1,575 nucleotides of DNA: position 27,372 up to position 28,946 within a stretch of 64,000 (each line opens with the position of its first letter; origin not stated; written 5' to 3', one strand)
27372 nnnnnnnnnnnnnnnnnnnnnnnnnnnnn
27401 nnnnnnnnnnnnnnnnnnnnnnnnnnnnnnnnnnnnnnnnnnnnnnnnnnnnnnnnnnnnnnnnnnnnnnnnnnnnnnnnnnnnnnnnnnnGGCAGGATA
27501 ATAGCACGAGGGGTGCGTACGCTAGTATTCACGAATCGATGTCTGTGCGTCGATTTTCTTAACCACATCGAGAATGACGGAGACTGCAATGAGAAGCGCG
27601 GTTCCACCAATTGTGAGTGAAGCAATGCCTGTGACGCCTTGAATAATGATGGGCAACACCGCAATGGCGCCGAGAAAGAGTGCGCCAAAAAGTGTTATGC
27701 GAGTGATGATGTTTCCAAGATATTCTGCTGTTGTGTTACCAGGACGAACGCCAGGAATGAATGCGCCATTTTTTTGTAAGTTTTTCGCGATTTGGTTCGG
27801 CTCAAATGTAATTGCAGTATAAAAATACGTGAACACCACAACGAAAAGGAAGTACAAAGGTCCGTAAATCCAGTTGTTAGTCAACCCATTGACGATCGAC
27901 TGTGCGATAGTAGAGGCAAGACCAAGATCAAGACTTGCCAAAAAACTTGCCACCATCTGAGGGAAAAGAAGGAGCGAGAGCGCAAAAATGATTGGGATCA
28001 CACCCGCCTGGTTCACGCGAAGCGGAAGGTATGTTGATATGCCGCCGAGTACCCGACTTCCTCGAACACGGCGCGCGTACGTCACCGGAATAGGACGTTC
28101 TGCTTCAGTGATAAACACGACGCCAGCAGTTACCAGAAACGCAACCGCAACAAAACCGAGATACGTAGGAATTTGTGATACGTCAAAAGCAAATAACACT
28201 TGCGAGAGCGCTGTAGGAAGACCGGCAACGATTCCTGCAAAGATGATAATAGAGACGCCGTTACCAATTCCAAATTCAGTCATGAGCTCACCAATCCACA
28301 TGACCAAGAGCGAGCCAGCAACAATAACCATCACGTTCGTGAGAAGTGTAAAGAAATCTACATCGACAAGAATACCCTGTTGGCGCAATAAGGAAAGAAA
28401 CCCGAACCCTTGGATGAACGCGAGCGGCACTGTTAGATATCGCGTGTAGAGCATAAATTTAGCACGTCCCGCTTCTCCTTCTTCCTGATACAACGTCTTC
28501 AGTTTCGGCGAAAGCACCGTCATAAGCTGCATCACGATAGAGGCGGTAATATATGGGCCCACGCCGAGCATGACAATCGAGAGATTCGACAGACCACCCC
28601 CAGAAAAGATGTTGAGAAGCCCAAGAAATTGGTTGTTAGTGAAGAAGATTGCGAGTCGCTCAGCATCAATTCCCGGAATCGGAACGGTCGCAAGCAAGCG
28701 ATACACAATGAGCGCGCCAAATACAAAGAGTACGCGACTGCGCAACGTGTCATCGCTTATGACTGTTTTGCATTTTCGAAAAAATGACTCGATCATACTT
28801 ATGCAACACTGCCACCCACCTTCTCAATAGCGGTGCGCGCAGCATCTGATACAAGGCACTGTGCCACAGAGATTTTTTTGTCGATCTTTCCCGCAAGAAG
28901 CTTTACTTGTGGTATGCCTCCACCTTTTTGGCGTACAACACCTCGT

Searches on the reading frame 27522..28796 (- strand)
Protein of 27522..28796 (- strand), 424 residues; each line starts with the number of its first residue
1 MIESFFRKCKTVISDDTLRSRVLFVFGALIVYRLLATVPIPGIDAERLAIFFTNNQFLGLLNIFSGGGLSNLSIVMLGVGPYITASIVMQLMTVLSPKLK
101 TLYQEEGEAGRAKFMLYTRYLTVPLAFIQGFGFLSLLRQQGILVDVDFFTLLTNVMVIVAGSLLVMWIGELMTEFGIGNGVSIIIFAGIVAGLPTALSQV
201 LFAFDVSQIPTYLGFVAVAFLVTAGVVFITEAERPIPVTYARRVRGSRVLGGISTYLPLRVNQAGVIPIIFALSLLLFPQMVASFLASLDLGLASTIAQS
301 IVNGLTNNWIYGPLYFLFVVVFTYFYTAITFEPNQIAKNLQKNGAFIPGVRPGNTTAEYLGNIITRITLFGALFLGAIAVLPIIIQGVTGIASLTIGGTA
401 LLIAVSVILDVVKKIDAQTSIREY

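Call 63: find_encoding_contigs(protein=window:27522-28796:-, flank=10000, max_places=1)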
Protein window:27522-28796:- (424 aa): 4 contigs read that carry it; 1 place shown.
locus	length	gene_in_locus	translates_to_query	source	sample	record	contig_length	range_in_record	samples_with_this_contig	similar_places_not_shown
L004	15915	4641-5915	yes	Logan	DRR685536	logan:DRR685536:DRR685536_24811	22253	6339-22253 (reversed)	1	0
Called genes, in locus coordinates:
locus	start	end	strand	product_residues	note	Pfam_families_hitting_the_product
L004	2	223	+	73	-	?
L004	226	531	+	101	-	PF00467:KOW, PF17136:ribosomal_L24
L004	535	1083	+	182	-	PF00281:Ribosomal_L5, PF00673:Ribosomal_L5_C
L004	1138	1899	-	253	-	-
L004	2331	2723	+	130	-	PF00410:Ribosomal_S8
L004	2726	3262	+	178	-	PF00347:Ribosomal_L6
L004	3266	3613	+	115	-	PF00861:Ribosomal_L18p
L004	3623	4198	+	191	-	PF00333:Ribosomal_S5, PF03719:Ribosomal_S5_C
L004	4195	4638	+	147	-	PF00828:Ribosomal_L27A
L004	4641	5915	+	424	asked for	PF00344:SecY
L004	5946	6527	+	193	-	PF00625:Guanylate_kin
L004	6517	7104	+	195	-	PF00625:Guanylate_kin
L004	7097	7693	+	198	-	PF00406:ADK, PF13207:AAA_17, PF02223:Thymidylate_kin (weak)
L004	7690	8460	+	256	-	PF00557:Peptidase_M24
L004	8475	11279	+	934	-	PF26449:DUF8128, PF12696:TraG-D_C (weak)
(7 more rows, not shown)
